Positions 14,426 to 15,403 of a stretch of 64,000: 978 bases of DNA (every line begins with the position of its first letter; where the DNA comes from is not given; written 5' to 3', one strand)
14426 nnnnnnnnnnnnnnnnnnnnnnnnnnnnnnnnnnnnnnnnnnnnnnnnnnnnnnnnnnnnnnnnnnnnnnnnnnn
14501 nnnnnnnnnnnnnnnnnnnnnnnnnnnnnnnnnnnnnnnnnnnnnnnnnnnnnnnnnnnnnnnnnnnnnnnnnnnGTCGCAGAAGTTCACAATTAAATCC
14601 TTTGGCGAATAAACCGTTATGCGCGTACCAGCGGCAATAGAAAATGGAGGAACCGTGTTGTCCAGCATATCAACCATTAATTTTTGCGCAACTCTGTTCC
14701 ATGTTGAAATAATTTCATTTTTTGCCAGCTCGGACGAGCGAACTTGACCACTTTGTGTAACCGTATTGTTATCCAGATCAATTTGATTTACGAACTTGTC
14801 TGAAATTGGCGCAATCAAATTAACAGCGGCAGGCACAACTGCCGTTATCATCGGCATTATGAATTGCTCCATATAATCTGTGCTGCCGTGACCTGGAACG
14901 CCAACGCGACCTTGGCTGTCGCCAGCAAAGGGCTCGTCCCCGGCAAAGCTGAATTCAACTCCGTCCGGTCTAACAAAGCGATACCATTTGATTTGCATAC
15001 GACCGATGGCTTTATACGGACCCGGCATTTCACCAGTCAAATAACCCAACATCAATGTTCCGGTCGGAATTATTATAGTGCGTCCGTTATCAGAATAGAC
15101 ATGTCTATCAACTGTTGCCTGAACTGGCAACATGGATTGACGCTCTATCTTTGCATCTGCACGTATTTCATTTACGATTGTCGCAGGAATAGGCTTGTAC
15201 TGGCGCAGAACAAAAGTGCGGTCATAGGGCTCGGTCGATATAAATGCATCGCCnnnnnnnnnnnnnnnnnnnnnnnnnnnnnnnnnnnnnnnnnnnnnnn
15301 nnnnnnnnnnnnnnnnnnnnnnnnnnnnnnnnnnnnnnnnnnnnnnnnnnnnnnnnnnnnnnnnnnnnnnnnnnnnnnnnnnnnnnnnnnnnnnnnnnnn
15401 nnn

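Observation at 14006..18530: Orphan T4SS core-complex trio (VirB8-, VirB9-, VirB10-like) with atypically large subunits and no ATPases, pilin or VirB3/4/6 nearby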

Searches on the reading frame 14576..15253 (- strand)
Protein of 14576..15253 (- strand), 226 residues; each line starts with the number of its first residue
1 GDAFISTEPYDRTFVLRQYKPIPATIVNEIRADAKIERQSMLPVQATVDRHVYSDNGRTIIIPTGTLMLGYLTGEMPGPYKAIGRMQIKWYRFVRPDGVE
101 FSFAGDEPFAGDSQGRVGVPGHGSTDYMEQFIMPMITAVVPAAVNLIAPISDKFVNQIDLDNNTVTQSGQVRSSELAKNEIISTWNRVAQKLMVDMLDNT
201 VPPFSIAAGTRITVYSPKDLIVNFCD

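Call 103: search_dna_similar(query=window:14576-15253:-, collection=plasmids, mode=protein, max_evalue=0.001, max_rows=15)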
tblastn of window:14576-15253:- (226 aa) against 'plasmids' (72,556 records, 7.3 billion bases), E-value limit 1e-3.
Records with a match: 539; places in all: 544; records where one place covers at least 80% of the query: 229.
Best place of each record, by identity: <60% 539.
By first word of the organism name: Xanthomonas 89; Rhizobium 75; Sinorhizobium 54; Acinetobacter 54; Campylobacter 34; Sphingobium 28; Agrobacterium 27; Methylocystis 15; Sphingomonas 14; Shinella 11; and 76 more.
By predicted mobility (MOB-suite, as given by PLSDB): conjugative 369; non-mobilizable 145; mobilizable 25.
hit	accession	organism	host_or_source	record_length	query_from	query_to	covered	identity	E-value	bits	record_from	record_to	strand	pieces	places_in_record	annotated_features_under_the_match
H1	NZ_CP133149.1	Sinorhizobium chiapasense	Acaciella angustissima,cell culture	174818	11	220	93%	31.5%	3e-14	79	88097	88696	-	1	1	virB10: type IV secretion system protein VirB10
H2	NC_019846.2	Sinorhizobium meliloti GR4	-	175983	11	220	93%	31.5%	3e-14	78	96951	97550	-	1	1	virB10: type IV secretion system protein VirB10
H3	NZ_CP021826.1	Sinorhizobium meliloti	Medicago truncatula,Single Cell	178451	11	220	93%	31.5%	3e-14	78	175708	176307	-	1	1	virB10: type IV secretion system protein VirB10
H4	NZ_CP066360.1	Sinorhizobium meliloti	Medicago lupulina L.,nodules of ...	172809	11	220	93%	31.5%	3e-14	78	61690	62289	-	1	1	virB10: type IV secretion system protein VirB10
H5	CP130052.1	Sinorhizobium meliloti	Medicago,Cell culture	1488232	11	220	93%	31.5%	4e-14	78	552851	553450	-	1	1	none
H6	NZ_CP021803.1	Sinorhizobium meliloti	Medicago sativa,Single Cell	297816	11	220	93%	31.5%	4e-14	78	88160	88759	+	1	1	virB10: type IV secretion system protein VirB10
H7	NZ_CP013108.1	Sinorhizobium americanum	Vachellia farnesiana,cell culture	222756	11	220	93%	31.5%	4e-14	78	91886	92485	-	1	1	virB10: type IV secretion system protein VirB10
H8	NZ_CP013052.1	Sinorhizobium americanum CCGM7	Phaseolus vulgaris,root nodules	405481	11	220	93%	31.5%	4e-14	78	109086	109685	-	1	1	virB10: type IV secretion system protein VirB10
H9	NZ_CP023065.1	Sinorhizobium sp. CCBAU 05631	G.max,nodule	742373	11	220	93%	31.5%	4e-14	78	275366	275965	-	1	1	virB10: type IV secretion system protein VirB10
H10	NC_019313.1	Sinorhizobium meliloti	Medicago sativa ssp. falcata,root ...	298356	11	220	93%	31.5%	4e-14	78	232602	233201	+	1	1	virB10: type IV secretion system protein VirB10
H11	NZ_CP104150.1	Sinorhizobium medicae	Trigonella foenum-graecum,cell culture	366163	11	220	93%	31.5%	4e-14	78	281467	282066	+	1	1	virB10: type IV secretion system protein VirB10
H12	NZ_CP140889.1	Sinorhizobium medicae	Medicago lupulina,whole organism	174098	11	220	93%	31.5%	5e-14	77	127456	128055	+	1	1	virB10: type IV secretion system protein VirB10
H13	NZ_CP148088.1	Sinorhizobium meliloti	Medicago sativa,cell culture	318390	11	220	93%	31.5%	5e-14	77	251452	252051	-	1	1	virB10: type IV secretion system protein VirB10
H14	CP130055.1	Sinorhizobium meliloti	Medicago,Cell culture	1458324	11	220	93%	31.5%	6e-14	77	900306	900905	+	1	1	none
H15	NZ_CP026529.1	Sinorhizobium meliloti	Medicago sativa L. subsp. ambigua,Cell ...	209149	11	220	93%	31.5%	6e-14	77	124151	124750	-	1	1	virB10: type IV secretion system protein VirB10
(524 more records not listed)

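Call 106: get_annotated_region(hit=H1, flank=13000)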
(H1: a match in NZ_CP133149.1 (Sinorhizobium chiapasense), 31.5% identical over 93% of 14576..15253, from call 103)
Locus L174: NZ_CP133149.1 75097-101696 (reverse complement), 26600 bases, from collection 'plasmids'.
description: Sinorhizobium chiapasense strain ITTG S70 plasmid pSchITTGS70a, complete sequence
organism: Sinorhizobium chiapasense (NCBI taxid 501572)
taxonomy: Bacteria; Pseudomonadota; Alphaproteobacteria; Hyphomicrobiales; Rhizobiaceae; Sinorhizobium; Sinorhizobium chiapasense
host: -; source: Acaciella angustissima,cell culture; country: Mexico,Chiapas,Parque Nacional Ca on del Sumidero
typing (MOB-suite, as given by PLSDB): conjugative; replicon rep_cluster_637; relaxase MOBP; mating-pair formation MPF_T
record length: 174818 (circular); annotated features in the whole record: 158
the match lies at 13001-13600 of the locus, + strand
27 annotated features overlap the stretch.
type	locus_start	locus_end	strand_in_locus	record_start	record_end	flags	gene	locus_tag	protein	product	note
CDS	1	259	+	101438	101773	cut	-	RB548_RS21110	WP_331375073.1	hypothetical protein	-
CDS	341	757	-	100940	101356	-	-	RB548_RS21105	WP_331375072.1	hypothetical protein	-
CDS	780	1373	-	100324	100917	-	-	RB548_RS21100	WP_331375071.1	hypothetical protein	-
CDS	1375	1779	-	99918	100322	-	-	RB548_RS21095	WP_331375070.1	hypothetical protein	-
CDS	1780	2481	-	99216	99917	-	-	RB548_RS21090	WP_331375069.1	thermonuclease family protein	-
CDS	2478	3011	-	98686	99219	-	-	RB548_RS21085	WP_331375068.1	thermonuclease family protein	-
CDS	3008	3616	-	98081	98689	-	-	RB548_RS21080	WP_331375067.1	hypothetical protein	-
CDS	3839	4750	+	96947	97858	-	-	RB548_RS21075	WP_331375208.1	lytic transglycosylase domain-containing protein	-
CDS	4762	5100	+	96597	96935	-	-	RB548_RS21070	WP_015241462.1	TrbC/VirB2 family protein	-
CDS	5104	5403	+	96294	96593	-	-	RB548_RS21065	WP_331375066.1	VirB3 family type IV secretion system protein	-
CDS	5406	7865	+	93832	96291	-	-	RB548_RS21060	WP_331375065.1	VirB4 family type IV secretion/conjugal transfer ATPase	-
CDS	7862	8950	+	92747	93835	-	-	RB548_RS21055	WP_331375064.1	lytic transglycosylase domain-containing protein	-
CDS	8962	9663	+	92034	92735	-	-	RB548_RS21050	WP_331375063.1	type IV secretion system protein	-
CDS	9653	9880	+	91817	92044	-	-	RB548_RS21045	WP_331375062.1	hypothetical protein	-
CDS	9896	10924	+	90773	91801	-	-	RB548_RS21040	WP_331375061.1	type IV secretion system protein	-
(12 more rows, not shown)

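Call 107: search_dna_similar(query=window:14576-15253:-, collection=plasmids, mode=protein, max_evalue=0.001, max_rows=30, rows=spread)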
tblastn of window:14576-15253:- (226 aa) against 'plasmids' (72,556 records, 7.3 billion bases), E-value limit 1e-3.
Records with a match: 539; places in all: 544; records where one place covers at least 80% of the query: 229.
Best place of each record, by identity: <60% 539.
By first word of the organism name: Xanthomonas 89; Rhizobium 75; Sinorhizobium 54; Acinetobacter 54; Campylobacter 34; Sphingobium 28; Agrobacterium 27; Methylocystis 15; Sphingomonas 14; Shinella 11; and 76 more.
By predicted mobility (MOB-suite, as given by PLSDB): conjugative 369; non-mobilizable 145; mobilizable 25.
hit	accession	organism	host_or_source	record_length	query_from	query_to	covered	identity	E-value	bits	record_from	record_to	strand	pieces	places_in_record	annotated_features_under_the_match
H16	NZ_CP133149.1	Sinorhizobium chiapasense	Acaciella angustissima,cell culture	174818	11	220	93%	31.5%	3e-14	79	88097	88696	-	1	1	virB10: type IV secretion system protein VirB10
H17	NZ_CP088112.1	Sinorhizobium medicae WSM1115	cell culture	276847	11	220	93%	31.0%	9e-14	77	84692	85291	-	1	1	virB10: type IV secretion system protein VirB10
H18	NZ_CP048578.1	Agrobacterium tumefaciens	walnut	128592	11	220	93%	30.1%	4e-12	72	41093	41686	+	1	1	virB10: type IV secretion system protein VirB10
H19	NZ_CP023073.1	Sinorhizobium fredii CCBAU 83666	G.max,nodule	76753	11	220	93%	29.3%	2e-12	73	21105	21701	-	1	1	virB10: type IV secretion system protein VirB10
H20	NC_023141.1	Phaeobacter gallaeciensis DSM 26640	-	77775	12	220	92%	26.9%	3e-7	58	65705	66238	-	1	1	TrbI/VirB10 family protein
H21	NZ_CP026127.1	Acinetobacter baumannii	-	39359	11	220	93%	26.3%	3e-8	61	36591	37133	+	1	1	TrbI/VirB10 family protein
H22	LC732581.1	Acinetobacter soli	Homo sapiens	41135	11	220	93%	26.3%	3e-8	61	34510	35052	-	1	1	TrbI/VirB10 family protein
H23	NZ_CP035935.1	Acinetobacter cumulans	Pure Culture,Sewage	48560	11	220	93%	26.3%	3e-8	61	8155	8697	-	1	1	TrbI/VirB10 family protein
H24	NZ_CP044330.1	Methylocystis rosea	-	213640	30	226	87%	27.4%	4e-5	51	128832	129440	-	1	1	virB10: type IV secretion system protein VirB10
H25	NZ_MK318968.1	Rhizobium rhizogenes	-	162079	30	220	85%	27.8%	8e-7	56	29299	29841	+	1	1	virB10: type IV secretion system protein VirB10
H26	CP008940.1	Candidatus Paracaedimonas acanthamoebae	Acanthamoeba polyphaga HN-3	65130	6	224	97%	24.0%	2e-4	49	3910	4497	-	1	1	hypothetical protein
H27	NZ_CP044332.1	Methylocystis parvus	-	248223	39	226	83%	27.7%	6e-8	60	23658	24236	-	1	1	virB10: type IV secretion system protein VirB10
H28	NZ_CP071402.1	Rhizobium leguminosarum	lentil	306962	44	220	78%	28.9%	4e-9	63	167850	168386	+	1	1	virB10: type IV secretion system protein VirB10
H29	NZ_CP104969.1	Phyllobacterium zundukense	Vicia costata,cell culture,root nodule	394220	30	226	87%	25.7%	1e-6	56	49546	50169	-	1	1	virB10: type IV secretion system protein VirB10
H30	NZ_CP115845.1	Agrobacterium tumefaciens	willow,cell culture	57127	44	220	78%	28.1%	7e-9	62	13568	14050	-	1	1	virB10: type IV secretion system protein VirB10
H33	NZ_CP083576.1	Xanthomonas phaseoli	Manihot esculenta Crantz,single ...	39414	44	220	78%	24.9%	2e-6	56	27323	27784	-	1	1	TrbI/VirB10 family protein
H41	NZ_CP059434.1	Campylobacter fetus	bovine,vaginal mucus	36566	44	178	60%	25.4%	3e-4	49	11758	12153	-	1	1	virB10: type IV secretion system protein VirB10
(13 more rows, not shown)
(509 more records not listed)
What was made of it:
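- Closest relatives are MPF_T plasmid VirB10s at about 31% identity (calls 103, 107).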

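Call 108: get_annotated_region(hit=H18, flank=13000)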
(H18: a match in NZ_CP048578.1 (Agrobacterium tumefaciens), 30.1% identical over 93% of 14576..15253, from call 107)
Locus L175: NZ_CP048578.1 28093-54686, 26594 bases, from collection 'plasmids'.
description: Agrobacterium tumefaciens strain cl001 plasmid pAt3, complete sequence
organism: Agrobacterium tumefaciens (NCBI taxid 358)
taxonomy: Bacteria; Pseudomonadota; Alphaproteobacteria; Hyphomicrobiales; Rhizobiaceae; Agrobacterium; Agrobacterium tumefaciens
host: -; source: walnut; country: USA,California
typing (MOB-suite, as given by PLSDB): non-mobilizable; replicon rep_cluster_440; mating-pair formation MPF_T
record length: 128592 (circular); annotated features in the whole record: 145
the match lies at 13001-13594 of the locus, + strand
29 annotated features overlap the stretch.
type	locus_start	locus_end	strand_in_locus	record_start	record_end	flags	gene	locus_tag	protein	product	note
CDS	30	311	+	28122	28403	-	-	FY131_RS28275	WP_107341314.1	hypothetical protein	-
CDS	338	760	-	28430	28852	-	-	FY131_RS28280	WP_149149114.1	hypothetical protein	-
CDS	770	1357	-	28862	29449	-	-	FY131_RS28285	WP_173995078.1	hypothetical protein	-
CDS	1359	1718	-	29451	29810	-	-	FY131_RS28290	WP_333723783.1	hypothetical protein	-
CDS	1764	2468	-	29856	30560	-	-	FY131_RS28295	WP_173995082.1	thermonuclease family protein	-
CDS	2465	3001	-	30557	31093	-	-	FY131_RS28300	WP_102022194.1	thermonuclease family protein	-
CDS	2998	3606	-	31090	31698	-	-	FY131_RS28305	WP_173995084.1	hypothetical protein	-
CDS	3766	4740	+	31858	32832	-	-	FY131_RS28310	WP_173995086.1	lytic transglycosylase domain-containing protein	-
CDS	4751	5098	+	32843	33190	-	-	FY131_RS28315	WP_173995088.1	TrbC/VirB2 family protein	-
CDS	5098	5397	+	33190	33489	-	-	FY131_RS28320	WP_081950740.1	VirB3 family type IV secretion system protein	-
CDS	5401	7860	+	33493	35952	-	-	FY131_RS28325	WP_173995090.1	VirB4 family type IV secretion/conjugal transfer ATPase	-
CDS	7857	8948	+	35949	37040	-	-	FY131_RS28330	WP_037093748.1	lytic transglycosylase domain-containing protein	-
CDS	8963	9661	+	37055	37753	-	-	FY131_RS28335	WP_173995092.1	type IV secretion system protein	-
CDS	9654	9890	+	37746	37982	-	-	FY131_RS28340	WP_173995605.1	hypothetical protein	-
CDS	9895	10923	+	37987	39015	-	-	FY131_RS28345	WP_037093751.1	type IV secretion system protein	-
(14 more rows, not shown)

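Call 109: get_annotated_region(hit=H21, flank=13000)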
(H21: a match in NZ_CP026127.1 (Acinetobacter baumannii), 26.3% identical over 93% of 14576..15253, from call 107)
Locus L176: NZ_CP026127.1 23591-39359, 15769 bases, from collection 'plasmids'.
description: Acinetobacter baumannii strain ABNIH28 plasmid pNDM-0285, complete sequence
organism: Acinetobacter baumannii (NCBI taxid 470)
taxonomy: Bacteria; Pseudomonadota; Gammaproteobacteria; Moraxellales; Moraxellaceae; Acinetobacter; Acinetobacter baumannii
host: -; source: -; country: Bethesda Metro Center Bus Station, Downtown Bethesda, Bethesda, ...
typing (MOB-suite, as given by PLSDB): conjugative; relaxase MOBQ; mating-pair formation MPF_T
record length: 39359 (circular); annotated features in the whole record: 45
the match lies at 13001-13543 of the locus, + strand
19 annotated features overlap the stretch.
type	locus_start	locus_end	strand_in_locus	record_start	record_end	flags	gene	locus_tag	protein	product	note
CDS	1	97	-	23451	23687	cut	-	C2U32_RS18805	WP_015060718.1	hypothetical protein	-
CDS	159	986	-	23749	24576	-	-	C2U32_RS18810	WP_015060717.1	DUF3560 domain-containing protein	-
CDS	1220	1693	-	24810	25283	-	-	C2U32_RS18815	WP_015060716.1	hypothetical protein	-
CDS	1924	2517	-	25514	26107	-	-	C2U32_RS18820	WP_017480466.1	hypothetical protein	-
CDS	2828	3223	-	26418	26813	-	-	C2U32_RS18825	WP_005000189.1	hypothetical protein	-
CDS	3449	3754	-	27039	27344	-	-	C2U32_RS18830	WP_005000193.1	hypothetical protein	-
CDS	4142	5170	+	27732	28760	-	-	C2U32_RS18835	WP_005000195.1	hypothetical protein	-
CDS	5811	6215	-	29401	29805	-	-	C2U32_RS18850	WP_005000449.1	hypothetical protein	-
CDS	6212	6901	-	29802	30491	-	parA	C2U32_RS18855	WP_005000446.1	ParA family partition ATPase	-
CDS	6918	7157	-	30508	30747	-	-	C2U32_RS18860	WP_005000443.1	hypothetical protein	-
CDS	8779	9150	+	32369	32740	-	-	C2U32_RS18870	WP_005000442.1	hypothetical protein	-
CDS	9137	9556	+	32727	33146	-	-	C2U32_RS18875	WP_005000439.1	hypothetical protein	-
CDS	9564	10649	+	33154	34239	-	-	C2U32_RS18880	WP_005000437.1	type IV secretion system protein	GO:0030255 - protein secretion by the type IV secretion system [Evidence IEA]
CDS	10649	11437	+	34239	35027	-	-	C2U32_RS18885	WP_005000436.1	VirB8/TrbF family protein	-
CDS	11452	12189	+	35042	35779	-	-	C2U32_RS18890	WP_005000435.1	TrbG/VirB9 family P-type conjugative transfer protein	-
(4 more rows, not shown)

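Call 110: get_annotated_region(hit=H26, flank=13000)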
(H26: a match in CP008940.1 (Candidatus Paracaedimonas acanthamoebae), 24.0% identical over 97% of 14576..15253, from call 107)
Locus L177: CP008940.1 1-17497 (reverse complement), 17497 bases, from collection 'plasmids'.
description: Candidatus Caedibacter acanthamoebae plasmid Plasmid_00004, complete sequence
organism: Candidatus Paracaedimonas acanthamoebae (NCBI taxid 244581)
taxonomy: Bacteria; Pseudomonadota; Alphaproteobacteria; Holosporales; Caedimonadaceae; Candidatus Paracaedimonas; Candidatus Paracaedimonas acanthamoebae
host: -; source: Acanthamoeba polyphaga HN-3; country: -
typing (MOB-suite, as given by PLSDB): mobilizable; replicon rep_cluster_223; relaxase MOBQ
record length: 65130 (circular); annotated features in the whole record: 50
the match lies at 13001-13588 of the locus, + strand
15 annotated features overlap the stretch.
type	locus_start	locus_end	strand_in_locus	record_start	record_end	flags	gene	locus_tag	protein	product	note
CDS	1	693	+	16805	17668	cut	-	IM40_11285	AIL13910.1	hypothetical protein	-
CDS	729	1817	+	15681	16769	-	-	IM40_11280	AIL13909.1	hypothetical protein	-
CDS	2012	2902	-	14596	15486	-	-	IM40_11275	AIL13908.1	hypothetical protein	-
CDS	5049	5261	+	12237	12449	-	-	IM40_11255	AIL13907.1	hypothetical protein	-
CDS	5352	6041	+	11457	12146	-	-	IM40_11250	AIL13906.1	hypothetical protein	-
CDS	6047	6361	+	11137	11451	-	-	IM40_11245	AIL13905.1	hypothetical protein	-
CDS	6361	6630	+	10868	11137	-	-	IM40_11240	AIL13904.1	hypothetical protein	-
CDS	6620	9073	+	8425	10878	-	-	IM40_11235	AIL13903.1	hypothetical protein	-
CDS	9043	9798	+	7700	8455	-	-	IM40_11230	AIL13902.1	hypothetical protein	-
CDS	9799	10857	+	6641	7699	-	-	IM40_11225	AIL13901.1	hypothetical protein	-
CDS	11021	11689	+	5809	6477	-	-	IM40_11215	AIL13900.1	hypothetical protein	-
CDS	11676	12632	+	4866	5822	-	-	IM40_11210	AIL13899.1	hypothetical protein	-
CDS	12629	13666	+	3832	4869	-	-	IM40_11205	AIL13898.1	hypothetical protein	-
CDS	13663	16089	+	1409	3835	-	-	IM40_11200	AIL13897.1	hypothetical protein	-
CDS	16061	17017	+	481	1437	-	-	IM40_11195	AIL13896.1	hypothetical protein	-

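Call 111: get_annotated_region(hit=H33, flank=13000)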
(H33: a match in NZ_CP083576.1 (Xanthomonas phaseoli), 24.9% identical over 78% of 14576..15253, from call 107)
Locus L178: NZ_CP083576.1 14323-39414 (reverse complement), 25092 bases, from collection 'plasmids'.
description: Xanthomonas phaseoli pv. manihotis strain CHN01 plasmid pXAM38, complete sequence
organism: Xanthomonas phaseoli (NCBI taxid 43353)
taxonomy: Bacteria; Pseudomonadota; Gammaproteobacteria; Lysobacterales; Lysobacteraceae; Xanthomonas; Xanthomonas phaseoli
host: -; source: Manihot esculenta Crantz,single cell,leaves with CBB-like symptoms; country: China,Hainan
typing (MOB-suite, as given by PLSDB): conjugative; relaxase MOBF; mating-pair formation MPF_T
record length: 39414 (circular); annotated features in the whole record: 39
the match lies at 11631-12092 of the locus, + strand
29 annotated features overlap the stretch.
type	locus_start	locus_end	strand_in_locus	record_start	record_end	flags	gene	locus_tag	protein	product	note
CDS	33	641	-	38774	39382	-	-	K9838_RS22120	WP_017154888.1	hypothetical protein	-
CDS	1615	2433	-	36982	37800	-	-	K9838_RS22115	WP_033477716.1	hypothetical protein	-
CDS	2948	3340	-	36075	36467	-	-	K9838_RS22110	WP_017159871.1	hypothetical protein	-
CDS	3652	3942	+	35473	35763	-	-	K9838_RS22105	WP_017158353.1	hypothetical protein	-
CDS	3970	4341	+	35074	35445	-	-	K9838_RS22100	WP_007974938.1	TrbC/VirB2 family protein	-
CDS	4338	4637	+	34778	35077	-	-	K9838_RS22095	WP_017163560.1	VirB3 family type IV secretion system protein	-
CDS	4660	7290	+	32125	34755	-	-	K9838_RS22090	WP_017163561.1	type VI secretion protein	-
CDS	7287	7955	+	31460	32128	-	-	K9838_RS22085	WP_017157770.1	type IV secretion system protein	-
CDS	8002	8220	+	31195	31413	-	-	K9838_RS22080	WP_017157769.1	hypothetical protein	-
CDS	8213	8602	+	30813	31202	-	-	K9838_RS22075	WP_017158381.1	hypothetical protein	-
CDS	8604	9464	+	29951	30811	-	-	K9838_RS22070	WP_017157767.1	type IV secretion system protein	-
CDS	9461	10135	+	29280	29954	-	-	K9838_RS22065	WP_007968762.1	type IV secretion system protein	-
CDS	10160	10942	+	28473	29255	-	virB9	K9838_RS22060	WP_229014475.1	P-type conjugative transfer protein VirB9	-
CDS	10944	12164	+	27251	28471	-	-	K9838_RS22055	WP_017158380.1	TrbI/VirB10 family protein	-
CDS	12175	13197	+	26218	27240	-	virB11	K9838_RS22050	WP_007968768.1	P-type DNA transfer ATPase VirB11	GO:0044097 - secretion by the type IV secretion system [Evidence IEA]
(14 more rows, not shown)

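Call 112: get_annotated_region(hit=H41, flank=13000)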
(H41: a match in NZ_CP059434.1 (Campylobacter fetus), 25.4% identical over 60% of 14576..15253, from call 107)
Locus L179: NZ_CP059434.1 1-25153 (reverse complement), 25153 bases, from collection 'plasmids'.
description: Campylobacter fetus strain CFViADRI1362 plasmid pCFViADRI1362_P2, complete sequence
organism: Campylobacter fetus (NCBI taxid 196)
taxonomy: Bacteria; Campylobacterota; Epsilonproteobacteria; Campylobacterales; Campylobacteraceae; Campylobacter; Campylobacter fetus
host: -; source: bovine,vaginal mucus; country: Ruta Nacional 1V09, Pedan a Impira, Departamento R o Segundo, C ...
typing (MOB-suite, as given by PLSDB): non-mobilizable
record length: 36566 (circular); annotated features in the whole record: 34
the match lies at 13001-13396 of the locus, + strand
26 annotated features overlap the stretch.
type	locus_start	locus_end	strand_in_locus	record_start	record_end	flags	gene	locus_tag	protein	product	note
CDS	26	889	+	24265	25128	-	-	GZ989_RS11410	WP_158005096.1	Abi family protein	-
CDS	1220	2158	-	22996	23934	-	-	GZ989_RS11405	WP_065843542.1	helix-turn-helix domain-containing protein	GO:0045892 - negative regulation of DNA-templated transcription [Evidence IEA]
CDS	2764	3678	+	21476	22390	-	-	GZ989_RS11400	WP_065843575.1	hypothetical protein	-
CDS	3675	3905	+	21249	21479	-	-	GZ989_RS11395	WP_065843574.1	EexN family lipoprotein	-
CDS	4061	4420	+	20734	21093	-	-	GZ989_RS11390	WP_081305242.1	TrbC/VirB2 family protein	-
CDS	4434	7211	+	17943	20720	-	-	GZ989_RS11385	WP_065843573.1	VirB3 family type IV secretion system protein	-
CDS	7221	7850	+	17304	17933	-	-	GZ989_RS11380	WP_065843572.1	antA/AntB antirepressor family protein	-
CDS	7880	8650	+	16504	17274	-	-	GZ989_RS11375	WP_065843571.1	type IV secretion system protein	-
CDS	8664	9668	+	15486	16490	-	-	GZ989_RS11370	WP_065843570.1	type IV secretion system protein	GO:0030255 - protein secretion by the type IV secretion system [Evidence IEA]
CDS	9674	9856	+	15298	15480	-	-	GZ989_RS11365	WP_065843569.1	hypothetical protein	-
CDS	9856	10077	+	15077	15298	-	-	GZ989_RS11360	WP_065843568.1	hypothetical protein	-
CDS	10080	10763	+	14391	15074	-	-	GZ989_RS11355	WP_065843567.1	type IV secretion system protein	-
CDS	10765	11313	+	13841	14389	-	-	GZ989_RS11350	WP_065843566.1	hypothetical protein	-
CDS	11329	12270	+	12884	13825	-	virB9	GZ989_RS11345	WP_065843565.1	P-type conjugative transfer protein VirB9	-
CDS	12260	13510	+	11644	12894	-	virB10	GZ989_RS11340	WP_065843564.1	type IV secretion system protein VirB10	-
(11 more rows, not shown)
